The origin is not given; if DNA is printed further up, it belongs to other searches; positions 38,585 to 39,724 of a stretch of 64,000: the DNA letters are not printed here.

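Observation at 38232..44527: Candidate novel solute-catabolic cluster: EctC-like didomain + GcvT-family aminomethyltransferase + Rieske oxygenase + two DoeB/AstE-family deacylases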

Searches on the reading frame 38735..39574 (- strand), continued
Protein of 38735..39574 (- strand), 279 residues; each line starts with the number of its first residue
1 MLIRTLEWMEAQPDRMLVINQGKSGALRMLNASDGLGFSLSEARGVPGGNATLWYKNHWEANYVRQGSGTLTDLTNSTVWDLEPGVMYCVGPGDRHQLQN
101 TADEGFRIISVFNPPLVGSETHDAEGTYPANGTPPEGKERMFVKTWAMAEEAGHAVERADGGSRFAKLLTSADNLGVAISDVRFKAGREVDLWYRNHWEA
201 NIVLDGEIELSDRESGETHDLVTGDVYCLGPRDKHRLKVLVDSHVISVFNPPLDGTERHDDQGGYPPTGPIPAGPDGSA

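Call 19: find_encoding_contigs(protein=P0011, flank=10000, max_places=1)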
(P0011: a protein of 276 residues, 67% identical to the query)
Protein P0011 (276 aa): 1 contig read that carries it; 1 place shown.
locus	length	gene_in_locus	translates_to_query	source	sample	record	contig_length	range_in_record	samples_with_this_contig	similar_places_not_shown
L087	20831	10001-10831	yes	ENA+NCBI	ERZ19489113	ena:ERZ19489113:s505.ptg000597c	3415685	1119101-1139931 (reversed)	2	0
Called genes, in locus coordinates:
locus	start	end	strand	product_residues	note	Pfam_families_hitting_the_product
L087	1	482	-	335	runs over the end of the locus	PF00491:Arginase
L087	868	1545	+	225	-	PF04248:NTP_transf_9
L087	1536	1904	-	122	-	PF10067:DUF2306 (weak)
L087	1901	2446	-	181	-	PF02627:CMD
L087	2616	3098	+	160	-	PF05014:Nuc_deoxyrib_tr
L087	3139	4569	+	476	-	PF00282:Pyridoxal_deC, PF01212:Beta_elim_lyase (weak)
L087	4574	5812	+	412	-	PF00266:Aminotran_5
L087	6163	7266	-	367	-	PF24827:AstE_AspA_cat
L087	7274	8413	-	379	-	PF24827:AstE_AspA_cat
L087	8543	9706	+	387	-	PF00355:Rieske, PF00848:Ring_hydroxyl_A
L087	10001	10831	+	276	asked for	PF06339:Ectoine_synth, PF07883:Cupin_2 (weak), PF02311:AraC_binding (faint), PF06339:Ectoine_synth, PF07883:Cupin_2 (weak)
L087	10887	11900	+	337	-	PF22636:FlK, PF01323:DSBA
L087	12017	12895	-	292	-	PF00892:EamA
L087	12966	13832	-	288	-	-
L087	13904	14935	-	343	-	PF00005:ABC_tran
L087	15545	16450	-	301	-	-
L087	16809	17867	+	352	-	PF14226:DIOX_N, PF03171:2OG-FeII_Oxy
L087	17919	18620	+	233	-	PF00547:Urease_gamma, PF00699:Urease_beta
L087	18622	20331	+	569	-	PF00449:Urease_alpha, PF07969:Amidohydro_3 (faint), PF01979:Amidohydro_1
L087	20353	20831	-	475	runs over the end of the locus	PF08448:PAS_4, PF00512:HisKA, PF02518:HATPase_c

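Call 20: find_encoding_contigs(protein=P0015, flank=10000, max_places=1)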
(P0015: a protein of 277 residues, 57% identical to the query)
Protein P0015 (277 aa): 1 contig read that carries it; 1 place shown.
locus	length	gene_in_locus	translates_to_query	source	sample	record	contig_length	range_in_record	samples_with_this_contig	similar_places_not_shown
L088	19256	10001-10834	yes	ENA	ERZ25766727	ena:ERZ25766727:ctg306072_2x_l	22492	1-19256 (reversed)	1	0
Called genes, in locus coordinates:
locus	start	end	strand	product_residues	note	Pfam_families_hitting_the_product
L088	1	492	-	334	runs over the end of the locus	PF20030:bpMoxR, PF07726:AAA_3, PF07728:AAA_5, PF17863:AAA_lid_2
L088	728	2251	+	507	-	PF05378:Hydant_A_N, PF01968:Hydantoinase_A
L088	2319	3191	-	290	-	PF13276:HTH_21, PF00665:rve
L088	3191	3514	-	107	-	PF01527:HTH_Tnp_1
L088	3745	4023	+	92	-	-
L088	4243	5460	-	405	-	PF00764:Arginosuc_synth, PF20979:Arginosuc_syn_C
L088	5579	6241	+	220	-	PF01596:Methyltransf_3, PF01135:PCMT, PF13578:Methyltransf_24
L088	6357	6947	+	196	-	PF00376:MerR (weak), PF12728:HTH_17, PF00072:Response_reg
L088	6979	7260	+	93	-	PF07722:Peptidase_C26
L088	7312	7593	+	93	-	PF07722:Peptidase_C26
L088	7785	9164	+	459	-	PF00202:Aminotran_3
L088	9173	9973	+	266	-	PF00005:ABC_tran, PF08402:TOBE_2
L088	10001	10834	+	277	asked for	PF06339:Ectoine_synth, PF07883:Cupin_2 (weak), PF12852:Cupin_6 (faint), PF06339:Ectoine_synth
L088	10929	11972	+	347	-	PF01717:Meth_synt_2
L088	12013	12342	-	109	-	-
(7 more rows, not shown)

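Call 24: search_solved_structures(query=window:38735-39574:-, max_evalue=0.001, show_alignments=2)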
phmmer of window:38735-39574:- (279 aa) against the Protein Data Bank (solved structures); distinct sequences matched with E-value up to 0.001: 5.
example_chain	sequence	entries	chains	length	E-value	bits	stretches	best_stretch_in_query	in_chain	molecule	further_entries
5onn_A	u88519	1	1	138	6.7e-22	81.2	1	167-274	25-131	L-ectoine synthase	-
5onm_A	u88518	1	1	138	7.9e-22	81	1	167-274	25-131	L-ectoine synthase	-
5ono_A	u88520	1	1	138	1.8e-21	79.8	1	28-270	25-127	L-ectoine synthase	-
5bxx_A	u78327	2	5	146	3.8e-20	75.5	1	22-147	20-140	L-ectoine synthase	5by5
5tfz_A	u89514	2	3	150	0.00015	24.2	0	35-112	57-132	dimethylsulfoniopropionate lyase DddK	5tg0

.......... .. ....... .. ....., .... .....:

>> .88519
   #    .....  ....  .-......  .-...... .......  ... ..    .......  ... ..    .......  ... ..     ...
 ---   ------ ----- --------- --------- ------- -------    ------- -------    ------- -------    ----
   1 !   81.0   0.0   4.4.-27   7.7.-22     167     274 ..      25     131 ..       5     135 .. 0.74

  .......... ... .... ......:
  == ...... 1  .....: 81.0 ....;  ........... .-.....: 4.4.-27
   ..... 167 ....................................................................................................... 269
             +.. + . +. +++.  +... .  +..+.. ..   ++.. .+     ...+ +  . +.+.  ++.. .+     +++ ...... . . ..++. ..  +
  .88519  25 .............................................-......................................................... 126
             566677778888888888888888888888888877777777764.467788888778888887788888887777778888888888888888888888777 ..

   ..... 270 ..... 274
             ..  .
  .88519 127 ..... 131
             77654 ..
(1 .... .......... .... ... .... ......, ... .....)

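Call 47: search_dna_similar(query=window:38735-39574:-, collection=plasmids, mode=protein, max_rows=15)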
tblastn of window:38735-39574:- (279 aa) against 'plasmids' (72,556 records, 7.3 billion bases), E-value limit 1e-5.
Records with a match: 122; places in all: 127; records where one place covers at least 80% of the query: 89.
Best place of each record, by identity: <60% 122.
By first word of the organism name: Rhizobium 22; Streptomyces 18; Sphingobium 11; Sinorhizobium 9; Aliiroseovarius 8; Vibrio 7; Leisingera 6; Aminobacter 5; Salinivibrio 5; Novosphingobium 3; and 21 more.
By predicted mobility (MOB-suite, as given by PLSDB): non-mobilizable 69; conjugative 43; mobilizable 10.
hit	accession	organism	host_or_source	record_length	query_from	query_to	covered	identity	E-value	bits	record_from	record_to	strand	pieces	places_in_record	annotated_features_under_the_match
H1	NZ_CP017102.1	Rhizobium gallicum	Phaseolus vulgaris,Whole ...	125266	1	266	93%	37.3%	1e-19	183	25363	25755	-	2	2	ectoine synthase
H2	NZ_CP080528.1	Mesorhizobium sp. AR07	Oxytropis sp.,Cell culture,root nodule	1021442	1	266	95%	34.8%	2e-18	165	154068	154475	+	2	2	record has no annotation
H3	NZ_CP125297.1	Paraburkholderia sabiae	Mimosa caesalpiniifolia,cell ...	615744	1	260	89%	37.3%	6e-13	151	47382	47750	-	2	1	ectoine synthase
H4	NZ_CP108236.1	Streptomyces sp. NBC_00080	-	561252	1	266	93%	35.5%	1e-18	179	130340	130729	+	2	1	ectoine synthase | ectB: diaminobutyrate--2-oxoglutarate transaminase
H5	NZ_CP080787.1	Aliiroseovarius crassostreae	-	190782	1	265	89%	37.2%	8e-15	160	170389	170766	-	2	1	ectoine synthase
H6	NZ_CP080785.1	Aliiroseovarius crassostreae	-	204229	1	265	89%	37.2%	8e-15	160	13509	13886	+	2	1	ectoine synthase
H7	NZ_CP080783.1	Aliiroseovarius crassostreae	-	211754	1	265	89%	37.2%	8e-15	160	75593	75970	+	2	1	ectoine synthase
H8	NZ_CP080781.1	Aliiroseovarius crassostreae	-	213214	1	265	89%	37.2%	8e-15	160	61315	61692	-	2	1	ectoine synthase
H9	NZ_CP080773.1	Aliiroseovarius crassostreae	-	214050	1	265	89%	37.2%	8e-15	160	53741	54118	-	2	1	ectoine synthase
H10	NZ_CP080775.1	Aliiroseovarius crassostreae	-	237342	1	265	89%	37.2%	8e-15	160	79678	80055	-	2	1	ectoine synthase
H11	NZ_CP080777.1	Aliiroseovarius crassostreae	-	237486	1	265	89%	37.2%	8e-15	160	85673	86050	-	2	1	ectoine synthase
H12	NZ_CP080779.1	Aliiroseovarius crassostreae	-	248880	1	265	89%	37.2%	8e-15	160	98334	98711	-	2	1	ectoine synthase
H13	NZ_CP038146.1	Streptomyces sp. S501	cell culture,sediment from seaside ...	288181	1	266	95%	34.3%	2e-19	175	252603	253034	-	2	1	ectoine synthase | phosphopantetheine-binding protein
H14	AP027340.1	Sphingobium sp. TomTYG73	-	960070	1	266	95%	34.3%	1e-14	154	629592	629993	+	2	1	ectC: L-ectoine synthase | ectB: diaminobutyrate--2-oxoglutarate transaminase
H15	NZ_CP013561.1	Rhizobium phaseoli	Phaseolus vulgaris,Whole ...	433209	1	264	89%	36.7%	3e-13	150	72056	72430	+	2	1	ectoine synthase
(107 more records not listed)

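Call 53: predict_structure(alignment_id=A1)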
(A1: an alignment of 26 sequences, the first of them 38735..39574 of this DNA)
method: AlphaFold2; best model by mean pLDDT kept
length: 279 residues; sequences in the alignment: 26
mean_pLDDT: 92.9   pTM: 0.91
mean pLDDT of the five models: 92.9, 92.4, 91.9, 89.6, 86.8
residues with pLDDT >= 90: 224; 70-90: 51; 50-70: 2; < 50: 2
segments of 3 or more residues with pLDDT < 50: none
pLDDT, mean of each block of 10 residues (from residue 1): 96 87 87 96 91 91 97 95 97 93 93 92 84 88 96 90 93 96 96 96 98 95 98 96 98 91 94 73
secondary structure, 60 per line:
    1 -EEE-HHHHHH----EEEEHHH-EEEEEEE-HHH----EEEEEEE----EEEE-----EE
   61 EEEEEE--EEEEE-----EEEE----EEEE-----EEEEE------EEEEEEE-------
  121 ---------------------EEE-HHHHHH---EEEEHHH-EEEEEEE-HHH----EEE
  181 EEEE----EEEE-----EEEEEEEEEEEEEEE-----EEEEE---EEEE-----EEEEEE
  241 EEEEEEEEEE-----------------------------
elements in order: E2-4 H6-11 E16-19 E24-30 E39-45 E50-53 E59-66 E69-73 E79-82 E87-90 E96-100 E107-113 E142-144 H146-151 E155-158 E163-169 E178-184 E189-192 E198-212 E218-222 E226-229 E235-250

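Call 54: search_protein_families(library=pfam, alignment_id=A2, max_evalue=0.00001)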
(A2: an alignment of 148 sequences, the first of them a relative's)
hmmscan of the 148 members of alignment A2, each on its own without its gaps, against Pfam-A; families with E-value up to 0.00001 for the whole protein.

A. member 1, L001:113-676:+ (187 aa): 1 family
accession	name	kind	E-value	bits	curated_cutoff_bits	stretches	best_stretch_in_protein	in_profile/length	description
PF00848.25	Ring_hydroxyl_A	-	3e-09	37.5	24.9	1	1-170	26-207/208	Ring hydroxylating alpha subunit (catalytic domain)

B. families by the number of members that match (of 148 scanned): 132 families (the first 25 are shown)
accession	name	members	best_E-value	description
PF24827.1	AstE_AspA_cat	8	2.8e-19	Succinylglutamate desuccinylase/Aspartoacylase catalytic domain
PF00848.25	Ring_hydroxyl_A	7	1.2e-32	Ring hydroxylating alpha subunit (catalytic domain)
PF00005.33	ABC_tran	6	4.1e-34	ABC transporter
PF02771.21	Acyl-CoA_dh_N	6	4.4e-30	Acyl-CoA dehydrogenase, N-terminal domain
PF00355.32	Rieske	6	2.7e-21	Rieske [2Fe-2S] domain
PF13561.12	adh_short_C2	5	1.5e-61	Enoyl-(Acyl carrier protein) reductase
PF00106.31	adh_short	5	8e-56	short chain dehydrogenase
PF00441.29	Acyl-CoA_dh_1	5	9.4e-40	Acyl-CoA dehydrogenase, C-terminal domain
PF08352.17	oligo_HPY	5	8.8e-21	Oligopeptide/dipeptide transporter, C-terminal region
PF02770.24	Acyl-CoA_dh_M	5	4.6e-20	Acyl-CoA dehydrogenase, middle domain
PF07883.17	Cupin_2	5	4.7e-17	Cupin domain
PF08659.16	KR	5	1.9e-09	KR domain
PF00296.26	Bac_luciferase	4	7.6e-65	Luciferase-like monooxygenase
PF00528.27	BPD_transp_1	4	1.6e-45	Binding-protein-dependent transport system inner membrane component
PF12697.13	Abhydrolase_6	4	9.9e-25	Alpha/beta hydrolase family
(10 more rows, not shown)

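Call 60: fold_search(model_id=the predicted structure, library=pdb)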
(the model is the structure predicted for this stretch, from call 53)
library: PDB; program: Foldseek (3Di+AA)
matches with E <= 10: 1971; with E <= 0.001: 601
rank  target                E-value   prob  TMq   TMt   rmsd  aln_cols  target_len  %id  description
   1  8hfb_A                6.3e-16  1.00  0.62  0.55   7.5       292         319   16  Evolved variant of quercetin 2,4-dioxygenase from Bacillus subtilis (released 2023-03-08)
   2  2h0v_A                6.1e-15  1.00  0.64  0.54   9.5       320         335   14  Crystal structure of a putative quercetin 2,3-dioxygenase (yxag, bsu39980) from bacillus subtilis at 2.60 A resolution (released 2006-05-30)
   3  1y3t_A                6.1e-15  1.00  0.63  0.54   9.7       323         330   15  Crystal structure of YxaG, a dioxygenase from Bacillus subtilis (released 2005-01-18)
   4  8hfb_B                7.7e-15  1.00  0.62  0.56   7.5       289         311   16  Evolved variant of quercetin 2,4-dioxygenase from Bacillus subtilis (released 2023-03-08)
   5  1sef                  3.4e-14  1.00  0.63  0.70   4.9       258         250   11  Crystal structure of cupin domain protein EF2996 from Enterococcus faecalis (released 2004-06-22)
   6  2vqa_C                3.4e-14  1.00  0.59  0.48   8.1       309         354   16  Protein-folding location can regulate Mn versus Cu- or Zn-binding. Crystal Structure of MncA. (released 2008-10-28)
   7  3s0m                  1.0e-13  1.00  0.65  0.49   6.8       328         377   15  A Structural Element that Modulates Proton-Coupled Electron Transfer in Oxalate Decarboxylase (released 2012-04-25)
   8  2vqa_A                1.0e-13  1.00  0.59  0.48   8.2       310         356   16  Protein-folding location can regulate Mn versus Cu- or Zn-binding. Crystal Structure of MncA. (released 2008-10-28)
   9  2uya                  1.2e-13  1.00  0.61  0.47   7.9       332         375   14  DEL162-163 mutant of Bacillus subtilis Oxalate Decarboxylase OxdC (released 2007-08-21)
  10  1uw8                  1.3e-13  1.00  0.62  0.47   8.0       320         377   14  CRYSTAL STRUCTURE OF OXALATE DECARBOXYLASE (released 2004-02-19)
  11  2uy9                  1.5e-13  1.00  0.63  0.48   7.6       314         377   15  E162A mutant of Bacillus subtilis Oxalate Decarboxylase OxdC (released 2007-08-21)
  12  1sfn_A                1.6e-13  1.00  0.63  0.70   5.5       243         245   14  Crystal structure of protein DR1152 from Deinococcus radiodurans R1, Pfam DUF861 (released 2004-06-22)
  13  4met_A                1.7e-13  1.00  0.61  0.47   8.2       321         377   14  Assigning the EPR Fine Structure Parameters of the Mn(II) Centers in Bacillus subtilis Oxalate Decarboxylase by Site-D (released 2014-03-05)
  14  2uyb                  1.9e-13  1.00  0.62  0.47   8.1       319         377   15  S161A mutant of Bacillus subtilis Oxalate Decarboxylase OxdC (released 2007-08-21)
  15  7tg5_A                2.6e-13  1.00  0.56  0.55   9.5       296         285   14  Crystal Structure of the Pirin Family Protein Redox-sensitive Bicupin YhaK in the Presence of Fe Ion from Yersinia pes (released 2022-01-19)
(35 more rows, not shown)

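Call 61: search_protein_families(library=pfam, proteins=[L007:3076-3624:+, L007:5724-6734:-, L007:6731-8137:-, L007:8140-8748:-, L007:8914-9840:-, L007:10089-11264:-, L007:11321-12493:-, L003:4174-4521:-, L002:1112-1870:+, L061:10832-11686:-], max_evalue=0.001)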
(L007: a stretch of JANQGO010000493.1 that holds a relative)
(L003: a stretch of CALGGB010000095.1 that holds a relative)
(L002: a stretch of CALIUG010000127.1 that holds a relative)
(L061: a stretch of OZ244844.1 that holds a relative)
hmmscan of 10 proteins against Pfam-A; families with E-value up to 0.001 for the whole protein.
L007:3076-3624:+ (182 aa): 0 families

L007:5724-6734:- (336 aa): 1 family
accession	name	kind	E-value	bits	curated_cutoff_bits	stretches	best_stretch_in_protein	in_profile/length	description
PF02322.20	Cyt_bd_oxida_II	-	7.2e-81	272.3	35.6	1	11-326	1-302/302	Cytochrome bd terminal oxidase subunit II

L007:6731-8137:- (468 aa): 1 family
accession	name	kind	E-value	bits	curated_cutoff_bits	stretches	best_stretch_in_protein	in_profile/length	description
PF01654.22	Cyt_bd_oxida_I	-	1.5e-156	521.6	26.2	1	6-438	1-416/418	Cytochrome bd terminal oxidase subunit I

L007:8140-8748:- (202 aa): 2 families
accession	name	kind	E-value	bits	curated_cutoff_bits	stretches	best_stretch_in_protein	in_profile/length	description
PF12802.13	MarR_2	-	4.4e-11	43.2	27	1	22-80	2-60/61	MarR family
PF01022.26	HTH_5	-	0.00052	20.3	22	0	30-70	5-45/47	Bacterial regulatory protein, arsR family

L007:8914-9840:- (308 aa): 1 family
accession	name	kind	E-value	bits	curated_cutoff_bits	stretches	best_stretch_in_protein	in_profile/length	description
PF00892.27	EamA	-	4.5e-15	56.6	28.2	2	19-153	2-134/135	EamA-like transporter family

L007:10089-11264:- (391 aa): 2 families
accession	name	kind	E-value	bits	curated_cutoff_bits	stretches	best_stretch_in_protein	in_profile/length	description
PF08238.18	Sel1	-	2.9e-38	129.3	30.7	4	115-149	1-35/36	Sel1 repeat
PF05036.18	SPOR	-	1.1e-06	29.3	21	1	312-387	6-73/76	SPOR domain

L007:11321-12493:- (390 aa): 2 families
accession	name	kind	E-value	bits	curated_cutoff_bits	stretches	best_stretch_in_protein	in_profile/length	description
PF00848.25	Ring_hydroxyl_A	-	1.9e-36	126.3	24.9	1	194-387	6-206/208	Ring hydroxylating alpha subunit (catalytic domain)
PF00355.32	Rieske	-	1.2e-18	67.3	20.3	1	57-143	2-87/88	Rieske [2Fe-2S] domain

L003:4174-4521:- (115 aa): 1 family
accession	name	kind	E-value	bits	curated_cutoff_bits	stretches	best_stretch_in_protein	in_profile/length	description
PF07883.17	Cupin_2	-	1.5e-08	34.6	27.2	1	28-97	3-69/70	Cupin domain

L002:1112-1870:+ (252 aa): 1 family
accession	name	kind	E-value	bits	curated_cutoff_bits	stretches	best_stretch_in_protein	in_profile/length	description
PF00497.25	SBP_bac_3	-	5e-13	49.4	26.4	1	29-248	2-129/132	Bacterial extracellular solute-binding proteins, family 3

L061:10832-11686:- (284 aa): 1 family
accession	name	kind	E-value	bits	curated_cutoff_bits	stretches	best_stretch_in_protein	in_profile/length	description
PF02668.22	TauD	-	2.1e-65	221.8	27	1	7-275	2-267/267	Taurine catabolism dioxygenase TauD, TfdA family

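Call 74: search_protein_families(library=pfam, alignment_id=A3, max_evalue=0.00001)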
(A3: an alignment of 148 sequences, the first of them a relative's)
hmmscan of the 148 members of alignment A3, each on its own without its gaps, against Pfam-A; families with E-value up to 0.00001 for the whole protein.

A. member 1, L036:14300-16216:+ (638 aa): 3 families
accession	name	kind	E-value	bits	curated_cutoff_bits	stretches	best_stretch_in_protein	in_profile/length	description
PF01855.24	POR_N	-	1.2e-45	156.6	27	1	263-423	3-162/231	Pyruvate flavodoxin/ferredoxin oxidoreductase, thiamine diP-bdg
PF01558.24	POR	-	2e-15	57.8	27.4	1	44-229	2-173/173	Pyruvate ferredoxin/flavodoxin oxidoreductase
PF17147.9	PFOR_II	-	9.2e-07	29.6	27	1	523-592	2-72/102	Pyruvate:ferredoxin oxidoreductase core domain II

B. families by the number of members that match (of 148 scanned): 152 families (the first 25 are shown)
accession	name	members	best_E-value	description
PF07992.20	Pyr_redox_2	6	3.5e-24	Pyridine nucleotide-disulphide oxidoreductase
PF13450.12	NAD_binding_8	6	1.7e-15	NAD(P)-binding Rossmann-like domain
PF01266.30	DAO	5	5.3e-52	FAD dependent oxidoreductase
PF00528.27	BPD_transp_1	5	9.2e-44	Binding-protein-dependent transport system inner membrane component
PF00355.32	Rieske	5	6.7e-21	Rieske [2Fe-2S] domain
PF00848.25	Ring_hydroxyl_A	5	1.4e-20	Ring hydroxylating alpha subunit (catalytic domain)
PF03054.22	tRNA_Me_trans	4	1.5e-71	tRNA methyl transferase HUP domain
PF02668.22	TauD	4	2.1e-65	Taurine catabolism dioxygenase TauD, TfdA family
PF20258.4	tRNA_Me_trans_C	4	8.3e-20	Aminomethyltransferase beta-barrel domain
PF20259.3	tRNA_Me_trans_M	4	1.2e-17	tRNA methyl transferase PRC-barrel domain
PF13738.12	Pyr_redox_3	4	8.1e-16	Pyridine nucleotide-disulphide oxidoreductase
PF07722.19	Peptidase_C26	3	2.3e-61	Peptidase C26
PF00117.34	GATase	3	8.1e-59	Glutamine amidotransferase class-I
PF00892.27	EamA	3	3.6e-32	EamA-like transporter family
PF00561.26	Abhydrolase_1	3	1.5e-29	alpha/beta hydrolase fold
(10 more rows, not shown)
